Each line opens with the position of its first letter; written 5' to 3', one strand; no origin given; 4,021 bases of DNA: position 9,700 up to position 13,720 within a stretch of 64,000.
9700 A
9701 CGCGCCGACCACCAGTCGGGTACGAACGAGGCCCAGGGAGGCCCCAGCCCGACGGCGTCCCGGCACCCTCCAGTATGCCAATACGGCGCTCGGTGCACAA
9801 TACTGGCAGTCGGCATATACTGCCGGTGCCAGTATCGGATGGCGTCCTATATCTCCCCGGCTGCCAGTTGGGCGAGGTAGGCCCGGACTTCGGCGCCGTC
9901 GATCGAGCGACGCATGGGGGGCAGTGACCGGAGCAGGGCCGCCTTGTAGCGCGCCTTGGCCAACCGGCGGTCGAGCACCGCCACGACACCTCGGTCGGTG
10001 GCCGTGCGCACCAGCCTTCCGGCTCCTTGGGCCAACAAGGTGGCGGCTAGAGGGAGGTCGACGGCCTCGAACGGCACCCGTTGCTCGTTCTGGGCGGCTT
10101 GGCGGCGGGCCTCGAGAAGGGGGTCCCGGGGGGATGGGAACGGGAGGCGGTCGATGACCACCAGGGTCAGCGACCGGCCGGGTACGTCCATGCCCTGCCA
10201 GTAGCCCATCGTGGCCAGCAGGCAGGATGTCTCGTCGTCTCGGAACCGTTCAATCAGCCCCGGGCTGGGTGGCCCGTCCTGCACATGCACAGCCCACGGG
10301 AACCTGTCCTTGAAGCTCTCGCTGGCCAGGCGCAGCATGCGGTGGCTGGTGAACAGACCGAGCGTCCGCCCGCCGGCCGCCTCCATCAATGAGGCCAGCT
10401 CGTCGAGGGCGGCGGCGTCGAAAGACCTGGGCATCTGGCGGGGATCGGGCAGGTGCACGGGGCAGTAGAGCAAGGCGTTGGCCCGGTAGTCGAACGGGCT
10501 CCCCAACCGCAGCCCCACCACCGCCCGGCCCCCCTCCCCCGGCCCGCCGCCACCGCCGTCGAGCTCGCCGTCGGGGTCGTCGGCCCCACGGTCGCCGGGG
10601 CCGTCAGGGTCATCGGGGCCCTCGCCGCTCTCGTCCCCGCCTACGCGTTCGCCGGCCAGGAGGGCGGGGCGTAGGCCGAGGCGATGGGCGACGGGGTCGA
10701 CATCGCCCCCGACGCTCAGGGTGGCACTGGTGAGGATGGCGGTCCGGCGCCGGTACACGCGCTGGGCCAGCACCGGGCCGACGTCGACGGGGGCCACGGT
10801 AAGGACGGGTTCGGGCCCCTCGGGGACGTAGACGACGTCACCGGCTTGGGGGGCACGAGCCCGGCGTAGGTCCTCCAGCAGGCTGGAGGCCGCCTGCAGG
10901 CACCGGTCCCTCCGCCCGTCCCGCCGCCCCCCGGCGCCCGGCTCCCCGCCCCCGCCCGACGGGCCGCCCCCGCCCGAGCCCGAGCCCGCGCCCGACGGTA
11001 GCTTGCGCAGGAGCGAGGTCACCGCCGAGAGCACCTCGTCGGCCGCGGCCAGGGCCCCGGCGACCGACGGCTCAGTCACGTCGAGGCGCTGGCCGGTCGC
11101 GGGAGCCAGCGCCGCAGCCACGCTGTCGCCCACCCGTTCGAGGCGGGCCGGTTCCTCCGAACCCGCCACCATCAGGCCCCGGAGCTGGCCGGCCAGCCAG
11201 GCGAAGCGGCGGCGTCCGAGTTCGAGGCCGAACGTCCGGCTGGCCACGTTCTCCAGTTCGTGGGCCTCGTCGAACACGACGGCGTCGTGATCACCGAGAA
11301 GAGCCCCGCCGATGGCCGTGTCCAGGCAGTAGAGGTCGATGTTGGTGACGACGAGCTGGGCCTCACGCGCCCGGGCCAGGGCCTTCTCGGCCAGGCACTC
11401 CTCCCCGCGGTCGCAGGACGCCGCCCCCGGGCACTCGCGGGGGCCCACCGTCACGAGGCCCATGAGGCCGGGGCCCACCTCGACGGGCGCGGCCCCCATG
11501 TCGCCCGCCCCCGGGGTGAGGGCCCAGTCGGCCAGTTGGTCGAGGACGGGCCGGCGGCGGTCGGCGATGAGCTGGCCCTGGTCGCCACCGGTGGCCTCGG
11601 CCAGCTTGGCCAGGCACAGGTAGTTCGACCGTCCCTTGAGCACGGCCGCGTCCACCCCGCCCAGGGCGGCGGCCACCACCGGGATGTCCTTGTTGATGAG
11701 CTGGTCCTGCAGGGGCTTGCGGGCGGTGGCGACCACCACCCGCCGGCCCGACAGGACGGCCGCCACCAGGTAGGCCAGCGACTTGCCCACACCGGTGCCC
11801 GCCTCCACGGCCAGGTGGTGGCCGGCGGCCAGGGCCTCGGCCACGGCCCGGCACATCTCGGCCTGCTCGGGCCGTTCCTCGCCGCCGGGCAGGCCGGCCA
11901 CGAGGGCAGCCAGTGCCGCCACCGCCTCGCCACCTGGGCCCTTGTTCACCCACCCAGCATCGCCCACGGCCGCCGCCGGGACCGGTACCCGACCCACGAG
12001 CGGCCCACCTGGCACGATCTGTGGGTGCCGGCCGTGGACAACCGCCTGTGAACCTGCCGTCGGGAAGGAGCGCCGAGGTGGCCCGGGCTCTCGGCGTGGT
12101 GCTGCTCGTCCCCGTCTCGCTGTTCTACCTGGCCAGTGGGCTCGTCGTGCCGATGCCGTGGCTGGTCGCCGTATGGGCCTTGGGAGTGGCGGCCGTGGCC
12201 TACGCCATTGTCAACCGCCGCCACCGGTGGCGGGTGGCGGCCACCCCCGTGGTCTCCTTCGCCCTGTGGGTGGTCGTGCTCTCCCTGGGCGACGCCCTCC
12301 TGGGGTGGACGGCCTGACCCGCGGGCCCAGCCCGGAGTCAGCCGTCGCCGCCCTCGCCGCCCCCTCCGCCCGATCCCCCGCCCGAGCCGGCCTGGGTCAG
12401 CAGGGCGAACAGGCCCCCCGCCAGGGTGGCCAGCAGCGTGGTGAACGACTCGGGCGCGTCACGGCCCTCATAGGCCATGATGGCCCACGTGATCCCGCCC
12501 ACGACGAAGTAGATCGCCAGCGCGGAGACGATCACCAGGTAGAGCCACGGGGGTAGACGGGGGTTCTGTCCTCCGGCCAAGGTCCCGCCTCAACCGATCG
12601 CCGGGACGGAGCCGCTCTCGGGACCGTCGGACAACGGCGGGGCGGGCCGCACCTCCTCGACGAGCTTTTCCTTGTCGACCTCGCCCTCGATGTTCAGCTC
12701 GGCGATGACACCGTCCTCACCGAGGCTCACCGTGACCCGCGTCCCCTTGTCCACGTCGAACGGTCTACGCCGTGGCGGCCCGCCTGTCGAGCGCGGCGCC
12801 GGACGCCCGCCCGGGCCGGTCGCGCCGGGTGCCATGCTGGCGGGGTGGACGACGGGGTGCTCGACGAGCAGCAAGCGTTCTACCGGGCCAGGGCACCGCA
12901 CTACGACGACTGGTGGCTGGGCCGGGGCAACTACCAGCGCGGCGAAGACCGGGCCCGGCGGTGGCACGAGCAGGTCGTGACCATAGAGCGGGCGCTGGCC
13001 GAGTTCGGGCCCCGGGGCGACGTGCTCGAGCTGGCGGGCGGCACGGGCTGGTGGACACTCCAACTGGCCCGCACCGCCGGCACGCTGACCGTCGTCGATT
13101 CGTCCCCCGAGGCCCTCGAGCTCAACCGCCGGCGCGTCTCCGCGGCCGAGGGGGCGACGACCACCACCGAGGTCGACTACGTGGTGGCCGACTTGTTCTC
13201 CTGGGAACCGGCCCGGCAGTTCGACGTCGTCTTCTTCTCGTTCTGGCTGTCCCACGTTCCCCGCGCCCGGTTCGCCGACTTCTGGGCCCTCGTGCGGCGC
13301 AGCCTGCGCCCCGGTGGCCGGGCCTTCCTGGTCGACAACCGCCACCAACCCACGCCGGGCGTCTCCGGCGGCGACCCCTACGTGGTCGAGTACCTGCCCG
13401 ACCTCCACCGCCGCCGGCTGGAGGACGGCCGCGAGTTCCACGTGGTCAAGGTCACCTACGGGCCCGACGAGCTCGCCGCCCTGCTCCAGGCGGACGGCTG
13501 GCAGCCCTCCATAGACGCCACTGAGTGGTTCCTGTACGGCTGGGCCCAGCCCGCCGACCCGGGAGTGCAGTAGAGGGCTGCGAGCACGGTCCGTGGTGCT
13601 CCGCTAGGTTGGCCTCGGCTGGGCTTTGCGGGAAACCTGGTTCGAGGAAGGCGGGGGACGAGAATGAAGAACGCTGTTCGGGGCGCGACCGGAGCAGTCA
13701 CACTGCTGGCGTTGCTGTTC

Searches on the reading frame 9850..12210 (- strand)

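Call 14: search_protein_families(library=pfam, proteins=[window:9850-12210:-], max_evalue=0.001)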
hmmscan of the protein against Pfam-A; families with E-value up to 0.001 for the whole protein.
window:9850-12210:- (787 aa): 2 families
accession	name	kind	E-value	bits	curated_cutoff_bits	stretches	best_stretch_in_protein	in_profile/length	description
PF13307.12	Helicase_C_2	-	1.2e-35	123.5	25.3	1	606-765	2-169/170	Helicase C-terminal domain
PF00270.35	DEAD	-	2.4e-06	27.9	26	1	122-174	6-64/167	DEAD/DEAH box helicase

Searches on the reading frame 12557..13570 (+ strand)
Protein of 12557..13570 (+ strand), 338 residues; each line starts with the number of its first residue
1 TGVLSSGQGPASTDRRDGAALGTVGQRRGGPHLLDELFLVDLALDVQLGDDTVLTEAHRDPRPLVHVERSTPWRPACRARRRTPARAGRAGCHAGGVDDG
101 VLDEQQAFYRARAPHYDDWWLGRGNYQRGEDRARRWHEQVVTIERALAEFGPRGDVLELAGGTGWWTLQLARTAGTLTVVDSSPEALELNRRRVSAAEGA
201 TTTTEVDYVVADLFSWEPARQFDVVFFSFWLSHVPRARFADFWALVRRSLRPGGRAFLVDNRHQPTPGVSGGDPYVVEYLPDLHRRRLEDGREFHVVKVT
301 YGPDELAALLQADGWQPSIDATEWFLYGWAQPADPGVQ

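Call 14: search_protein_families(library=pfam, proteins=[window:12557-13570:+], max_evalue=0.001)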
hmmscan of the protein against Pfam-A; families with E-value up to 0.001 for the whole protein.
window:12557-13570:+ (338 aa): 7 families
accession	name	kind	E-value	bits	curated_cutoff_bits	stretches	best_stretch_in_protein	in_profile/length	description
PF13649.12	Methyltransf_25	-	5.3e-16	59.5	27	1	156-254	1-97/97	Methyltransferase domain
PF08241.18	Methyltransf_11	-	4.7e-12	46.8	21.2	1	157-257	1-94/95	Methyltransferase domain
PF08242.18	Methyltransf_12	-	1.5e-11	45.3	30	1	157-255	1-97/98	Methyltransferase domain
PF13489.12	Methyltransf_23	-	3.9e-10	40.1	27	1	142-275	12-124/164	Methyltransferase domain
PF01209.24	Ubie_methyltran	-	1.5e-07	31.4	20.1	1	134-268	33-161/233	ubiE/COQ5 methyltransferase family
PF05175.20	MTS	-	5.5e-05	23.3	23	1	153-267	32-147/170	Methyltransferase small domain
PF13847.12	Methyltransf_31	-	0.00097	19.3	27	0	155-258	6-109/145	Methyltransferase domain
